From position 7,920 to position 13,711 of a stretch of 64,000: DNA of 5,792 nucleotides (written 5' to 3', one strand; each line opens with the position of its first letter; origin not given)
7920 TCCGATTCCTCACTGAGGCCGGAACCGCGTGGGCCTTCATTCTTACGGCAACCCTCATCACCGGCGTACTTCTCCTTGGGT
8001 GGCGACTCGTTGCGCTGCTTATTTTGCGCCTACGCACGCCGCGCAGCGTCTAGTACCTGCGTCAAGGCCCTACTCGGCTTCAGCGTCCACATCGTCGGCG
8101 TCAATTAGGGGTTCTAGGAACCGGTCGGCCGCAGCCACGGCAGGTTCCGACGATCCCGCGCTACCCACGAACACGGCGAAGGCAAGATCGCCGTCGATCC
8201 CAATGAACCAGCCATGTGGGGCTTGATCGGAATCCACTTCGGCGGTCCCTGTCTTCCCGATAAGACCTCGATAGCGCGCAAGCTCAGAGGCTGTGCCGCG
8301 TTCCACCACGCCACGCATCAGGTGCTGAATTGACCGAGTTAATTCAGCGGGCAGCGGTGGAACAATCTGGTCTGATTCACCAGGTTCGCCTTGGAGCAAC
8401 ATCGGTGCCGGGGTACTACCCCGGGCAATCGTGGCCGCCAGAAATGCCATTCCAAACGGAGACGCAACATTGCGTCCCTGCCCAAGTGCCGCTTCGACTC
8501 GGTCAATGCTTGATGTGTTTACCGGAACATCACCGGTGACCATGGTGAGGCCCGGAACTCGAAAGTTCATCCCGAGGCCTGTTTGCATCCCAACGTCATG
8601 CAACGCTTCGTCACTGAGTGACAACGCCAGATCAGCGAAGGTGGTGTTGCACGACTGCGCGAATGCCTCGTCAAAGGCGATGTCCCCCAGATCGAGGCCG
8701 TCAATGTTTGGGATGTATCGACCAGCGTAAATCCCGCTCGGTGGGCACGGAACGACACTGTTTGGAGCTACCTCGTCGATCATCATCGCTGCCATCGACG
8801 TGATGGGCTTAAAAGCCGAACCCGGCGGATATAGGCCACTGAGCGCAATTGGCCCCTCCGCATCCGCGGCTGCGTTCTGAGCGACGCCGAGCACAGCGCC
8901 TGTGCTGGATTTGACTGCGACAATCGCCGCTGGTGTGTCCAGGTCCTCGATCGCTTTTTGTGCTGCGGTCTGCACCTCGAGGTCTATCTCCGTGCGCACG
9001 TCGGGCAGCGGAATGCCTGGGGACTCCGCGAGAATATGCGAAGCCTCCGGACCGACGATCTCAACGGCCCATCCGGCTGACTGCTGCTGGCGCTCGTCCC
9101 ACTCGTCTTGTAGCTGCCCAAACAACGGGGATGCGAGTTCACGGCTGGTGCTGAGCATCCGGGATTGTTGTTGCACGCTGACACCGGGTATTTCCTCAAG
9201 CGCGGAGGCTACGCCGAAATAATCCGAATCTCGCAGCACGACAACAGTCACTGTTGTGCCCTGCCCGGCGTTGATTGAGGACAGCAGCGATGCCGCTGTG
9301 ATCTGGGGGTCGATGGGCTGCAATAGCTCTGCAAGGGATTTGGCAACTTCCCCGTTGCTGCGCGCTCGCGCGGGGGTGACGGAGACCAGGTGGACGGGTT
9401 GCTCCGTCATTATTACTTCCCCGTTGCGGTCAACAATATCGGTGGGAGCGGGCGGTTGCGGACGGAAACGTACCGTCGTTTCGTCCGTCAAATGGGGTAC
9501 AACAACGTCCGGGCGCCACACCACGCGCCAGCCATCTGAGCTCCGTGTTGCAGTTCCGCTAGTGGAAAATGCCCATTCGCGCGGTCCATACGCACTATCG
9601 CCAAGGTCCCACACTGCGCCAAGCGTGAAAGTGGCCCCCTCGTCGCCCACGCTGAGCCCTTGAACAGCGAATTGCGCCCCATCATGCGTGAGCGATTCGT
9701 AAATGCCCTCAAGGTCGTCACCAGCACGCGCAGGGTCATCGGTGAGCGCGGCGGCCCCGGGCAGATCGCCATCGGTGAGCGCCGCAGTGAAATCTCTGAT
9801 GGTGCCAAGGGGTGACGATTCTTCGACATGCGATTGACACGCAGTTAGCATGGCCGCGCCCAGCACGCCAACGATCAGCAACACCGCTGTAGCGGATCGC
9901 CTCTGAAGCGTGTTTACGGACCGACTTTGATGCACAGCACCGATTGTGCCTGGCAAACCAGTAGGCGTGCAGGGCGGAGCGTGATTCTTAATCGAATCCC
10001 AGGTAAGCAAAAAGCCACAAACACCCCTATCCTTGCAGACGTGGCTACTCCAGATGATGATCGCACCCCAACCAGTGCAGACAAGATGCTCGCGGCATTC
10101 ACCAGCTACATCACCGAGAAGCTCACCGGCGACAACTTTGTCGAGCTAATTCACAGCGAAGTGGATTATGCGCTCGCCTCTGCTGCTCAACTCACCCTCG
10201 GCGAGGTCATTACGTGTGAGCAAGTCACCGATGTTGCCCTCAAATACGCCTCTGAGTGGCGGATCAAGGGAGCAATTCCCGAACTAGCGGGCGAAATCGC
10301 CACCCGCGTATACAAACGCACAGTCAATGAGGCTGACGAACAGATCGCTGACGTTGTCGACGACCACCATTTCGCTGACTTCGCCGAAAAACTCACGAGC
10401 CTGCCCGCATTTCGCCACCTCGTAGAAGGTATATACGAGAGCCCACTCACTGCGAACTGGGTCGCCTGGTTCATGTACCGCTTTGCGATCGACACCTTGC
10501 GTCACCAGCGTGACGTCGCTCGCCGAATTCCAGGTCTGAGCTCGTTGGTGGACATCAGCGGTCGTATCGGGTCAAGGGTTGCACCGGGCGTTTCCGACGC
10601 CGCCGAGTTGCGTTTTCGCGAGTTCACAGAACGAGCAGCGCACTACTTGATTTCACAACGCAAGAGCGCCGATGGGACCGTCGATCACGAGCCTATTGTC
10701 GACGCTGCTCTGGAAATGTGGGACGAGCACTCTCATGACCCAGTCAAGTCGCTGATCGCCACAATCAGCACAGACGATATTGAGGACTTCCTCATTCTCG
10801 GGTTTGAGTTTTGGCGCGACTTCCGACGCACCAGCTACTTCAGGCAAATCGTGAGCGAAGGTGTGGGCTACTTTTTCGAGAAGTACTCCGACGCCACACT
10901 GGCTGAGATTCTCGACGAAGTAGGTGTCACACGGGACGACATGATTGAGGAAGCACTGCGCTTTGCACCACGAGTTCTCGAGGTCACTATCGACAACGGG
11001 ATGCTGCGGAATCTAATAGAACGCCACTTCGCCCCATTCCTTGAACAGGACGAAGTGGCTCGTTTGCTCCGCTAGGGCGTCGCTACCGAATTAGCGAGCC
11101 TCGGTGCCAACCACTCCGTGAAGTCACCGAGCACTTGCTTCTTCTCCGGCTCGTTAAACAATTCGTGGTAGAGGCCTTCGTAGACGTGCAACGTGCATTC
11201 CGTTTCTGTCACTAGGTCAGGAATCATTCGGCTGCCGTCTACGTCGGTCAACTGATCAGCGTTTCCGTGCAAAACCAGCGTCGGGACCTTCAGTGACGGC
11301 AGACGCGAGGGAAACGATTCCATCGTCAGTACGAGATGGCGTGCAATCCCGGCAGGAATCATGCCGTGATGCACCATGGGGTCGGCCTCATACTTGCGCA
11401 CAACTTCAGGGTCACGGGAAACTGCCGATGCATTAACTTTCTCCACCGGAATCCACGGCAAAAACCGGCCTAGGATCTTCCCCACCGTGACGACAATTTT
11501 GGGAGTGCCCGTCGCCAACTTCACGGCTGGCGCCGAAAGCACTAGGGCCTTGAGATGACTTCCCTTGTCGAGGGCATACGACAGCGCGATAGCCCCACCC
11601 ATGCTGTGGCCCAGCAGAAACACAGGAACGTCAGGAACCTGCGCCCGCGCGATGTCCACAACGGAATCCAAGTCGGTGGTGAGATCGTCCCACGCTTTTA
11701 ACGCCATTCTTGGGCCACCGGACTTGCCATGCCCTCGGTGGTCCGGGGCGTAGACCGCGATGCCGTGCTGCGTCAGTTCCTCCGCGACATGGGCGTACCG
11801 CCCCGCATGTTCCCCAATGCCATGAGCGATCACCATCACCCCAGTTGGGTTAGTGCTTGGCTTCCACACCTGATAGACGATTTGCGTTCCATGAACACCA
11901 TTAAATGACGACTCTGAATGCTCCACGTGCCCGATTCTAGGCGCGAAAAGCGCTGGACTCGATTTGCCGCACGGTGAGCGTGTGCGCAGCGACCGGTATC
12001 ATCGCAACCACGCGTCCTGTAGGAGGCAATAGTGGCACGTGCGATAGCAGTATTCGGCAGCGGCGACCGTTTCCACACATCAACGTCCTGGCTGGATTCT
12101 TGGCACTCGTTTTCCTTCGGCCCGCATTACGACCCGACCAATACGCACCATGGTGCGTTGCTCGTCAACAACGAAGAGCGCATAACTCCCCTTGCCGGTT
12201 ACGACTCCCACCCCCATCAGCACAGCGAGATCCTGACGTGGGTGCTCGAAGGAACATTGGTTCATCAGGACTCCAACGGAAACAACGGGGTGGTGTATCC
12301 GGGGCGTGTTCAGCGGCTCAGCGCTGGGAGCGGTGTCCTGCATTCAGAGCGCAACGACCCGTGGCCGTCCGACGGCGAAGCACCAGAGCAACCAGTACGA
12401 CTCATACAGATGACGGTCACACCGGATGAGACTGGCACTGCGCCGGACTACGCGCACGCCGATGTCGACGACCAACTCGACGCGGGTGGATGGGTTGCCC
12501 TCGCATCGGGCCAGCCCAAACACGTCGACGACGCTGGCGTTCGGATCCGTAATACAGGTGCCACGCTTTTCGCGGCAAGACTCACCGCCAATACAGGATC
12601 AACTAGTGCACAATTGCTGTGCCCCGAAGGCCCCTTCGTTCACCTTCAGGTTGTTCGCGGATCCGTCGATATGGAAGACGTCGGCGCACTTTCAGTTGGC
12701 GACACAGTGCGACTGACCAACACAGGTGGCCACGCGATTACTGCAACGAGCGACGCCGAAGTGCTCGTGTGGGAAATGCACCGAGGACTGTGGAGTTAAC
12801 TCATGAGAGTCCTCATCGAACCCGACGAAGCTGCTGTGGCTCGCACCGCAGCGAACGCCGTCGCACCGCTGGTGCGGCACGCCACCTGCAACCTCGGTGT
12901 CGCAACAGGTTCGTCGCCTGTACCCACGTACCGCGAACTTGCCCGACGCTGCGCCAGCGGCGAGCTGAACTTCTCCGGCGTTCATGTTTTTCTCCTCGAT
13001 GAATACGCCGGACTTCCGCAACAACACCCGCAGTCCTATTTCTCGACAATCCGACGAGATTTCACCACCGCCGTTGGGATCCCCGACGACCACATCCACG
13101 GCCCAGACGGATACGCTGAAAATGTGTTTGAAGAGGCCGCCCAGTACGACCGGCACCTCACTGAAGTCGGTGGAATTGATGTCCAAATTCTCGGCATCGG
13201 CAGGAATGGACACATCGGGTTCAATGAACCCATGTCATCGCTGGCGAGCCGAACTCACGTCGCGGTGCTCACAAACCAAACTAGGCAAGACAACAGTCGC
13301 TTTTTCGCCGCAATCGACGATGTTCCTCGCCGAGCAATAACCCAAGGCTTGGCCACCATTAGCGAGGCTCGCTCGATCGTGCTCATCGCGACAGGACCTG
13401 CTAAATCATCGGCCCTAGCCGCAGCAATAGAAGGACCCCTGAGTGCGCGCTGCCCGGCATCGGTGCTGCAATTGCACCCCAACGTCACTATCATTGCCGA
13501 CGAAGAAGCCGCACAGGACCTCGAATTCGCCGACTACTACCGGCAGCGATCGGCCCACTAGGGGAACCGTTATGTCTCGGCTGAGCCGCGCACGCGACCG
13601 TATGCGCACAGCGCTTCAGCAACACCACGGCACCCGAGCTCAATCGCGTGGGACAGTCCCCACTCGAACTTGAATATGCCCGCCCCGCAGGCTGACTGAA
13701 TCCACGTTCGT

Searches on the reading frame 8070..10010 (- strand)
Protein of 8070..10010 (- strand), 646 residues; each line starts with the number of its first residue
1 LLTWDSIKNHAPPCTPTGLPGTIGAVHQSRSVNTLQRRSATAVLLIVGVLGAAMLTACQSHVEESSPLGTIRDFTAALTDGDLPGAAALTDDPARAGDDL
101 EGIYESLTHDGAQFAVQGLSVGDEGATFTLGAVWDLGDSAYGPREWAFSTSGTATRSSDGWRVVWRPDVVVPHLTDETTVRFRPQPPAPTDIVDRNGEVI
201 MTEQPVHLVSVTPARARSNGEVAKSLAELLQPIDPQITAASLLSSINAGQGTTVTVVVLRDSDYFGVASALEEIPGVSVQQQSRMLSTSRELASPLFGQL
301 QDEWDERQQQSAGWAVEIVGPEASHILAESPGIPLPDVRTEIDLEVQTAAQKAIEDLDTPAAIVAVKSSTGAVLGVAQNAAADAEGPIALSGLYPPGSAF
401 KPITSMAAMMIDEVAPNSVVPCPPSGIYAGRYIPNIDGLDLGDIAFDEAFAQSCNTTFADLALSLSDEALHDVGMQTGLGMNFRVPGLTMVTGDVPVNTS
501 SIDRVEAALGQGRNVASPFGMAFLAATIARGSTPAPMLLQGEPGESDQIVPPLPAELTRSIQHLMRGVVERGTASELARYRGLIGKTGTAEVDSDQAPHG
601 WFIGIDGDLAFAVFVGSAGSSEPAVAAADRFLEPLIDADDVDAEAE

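Call 90: search_protein_families(library=pfam, proteins=[window:8070-10010:-], max_evalue=0.00001)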
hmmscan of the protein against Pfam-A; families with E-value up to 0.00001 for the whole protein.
window:8070-10010:- (646 aa): 2 families
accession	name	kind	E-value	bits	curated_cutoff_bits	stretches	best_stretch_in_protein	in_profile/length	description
PF00905.27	Transpeptidase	-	6.3e-28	98.3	22.1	1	362-615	2-278/299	Penicillin binding protein transpeptidase domain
PF03717.20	PBP_dimer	-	5.3e-08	33.9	24.4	1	191-303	8-126/180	Penicillin-binding Protein dimerisation domain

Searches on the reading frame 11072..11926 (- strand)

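Call 90: search_protein_families(library=pfam, proteins=[window:11072-11926:-], max_evalue=0.00001)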
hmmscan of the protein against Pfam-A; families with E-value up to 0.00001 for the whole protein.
window:11072-11926:- (284 aa): 6 families
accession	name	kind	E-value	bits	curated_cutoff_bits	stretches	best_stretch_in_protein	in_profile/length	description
PF12146.15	Hydrolase_4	-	5.7e-80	268.5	27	1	26-261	2-239/239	Serine aminopeptidase, S33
PF00561.26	Abhydrolase_1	-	2.3e-25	90.1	25.8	1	30-137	2-105/245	alpha/beta hydrolase fold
PF12697.13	Abhydrolase_6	-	4.1e-17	64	26.3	1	32-259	2-210/217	Alpha/beta hydrolase family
PF20408.4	Abhydrolase_11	-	1.2e-07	32.1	27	0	30-129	4-103/193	Alpha/beta hydrolase domain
PF02129.25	Peptidase_S15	-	2.3e-06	27.9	23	0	13-140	2-135/262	X-Pro dipeptidyl-peptidase (S15 family)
PF00975.26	Thioesterase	-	3.5e-06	27.8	26.4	1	34-132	6-101/226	Thioesterase domain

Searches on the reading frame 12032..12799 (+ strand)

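Call 90: search_protein_families(library=pfam, proteins=[window:12032-12799:+], max_evalue=0.00001)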
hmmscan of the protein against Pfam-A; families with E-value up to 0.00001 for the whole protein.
window:12032-12799:+ (255 aa): 2 families
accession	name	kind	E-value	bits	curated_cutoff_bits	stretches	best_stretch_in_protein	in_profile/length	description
PF02678.22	Pirin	-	1.1e-27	96.6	26.1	1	17-127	10-106/108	Pirin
PF17954.7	Pirin_C_2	-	5.1e-06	27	22.9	0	169-249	11-86/86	Quercetinase C-terminal cupin domain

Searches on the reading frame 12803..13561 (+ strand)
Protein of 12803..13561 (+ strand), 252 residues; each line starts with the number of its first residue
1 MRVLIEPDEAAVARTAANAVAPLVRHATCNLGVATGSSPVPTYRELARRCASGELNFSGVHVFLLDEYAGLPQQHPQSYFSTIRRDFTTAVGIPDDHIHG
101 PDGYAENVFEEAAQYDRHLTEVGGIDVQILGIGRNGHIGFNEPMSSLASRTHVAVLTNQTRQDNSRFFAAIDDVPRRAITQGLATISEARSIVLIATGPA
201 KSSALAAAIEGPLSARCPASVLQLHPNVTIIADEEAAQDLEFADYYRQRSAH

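Call 90: search_protein_families(library=pfam, proteins=[window:12803-13561:+], max_evalue=0.00001)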
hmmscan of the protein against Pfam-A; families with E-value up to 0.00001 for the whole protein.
window:12803-13561:+ (252 aa): 1 family
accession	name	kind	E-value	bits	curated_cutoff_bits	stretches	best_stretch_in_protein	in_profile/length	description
PF01182.26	Glucosamine_iso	-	3.6e-27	96.1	27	1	10-224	9-218/225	Glucosamine-6-phosphate isomerases/6-phosphogluconolactonase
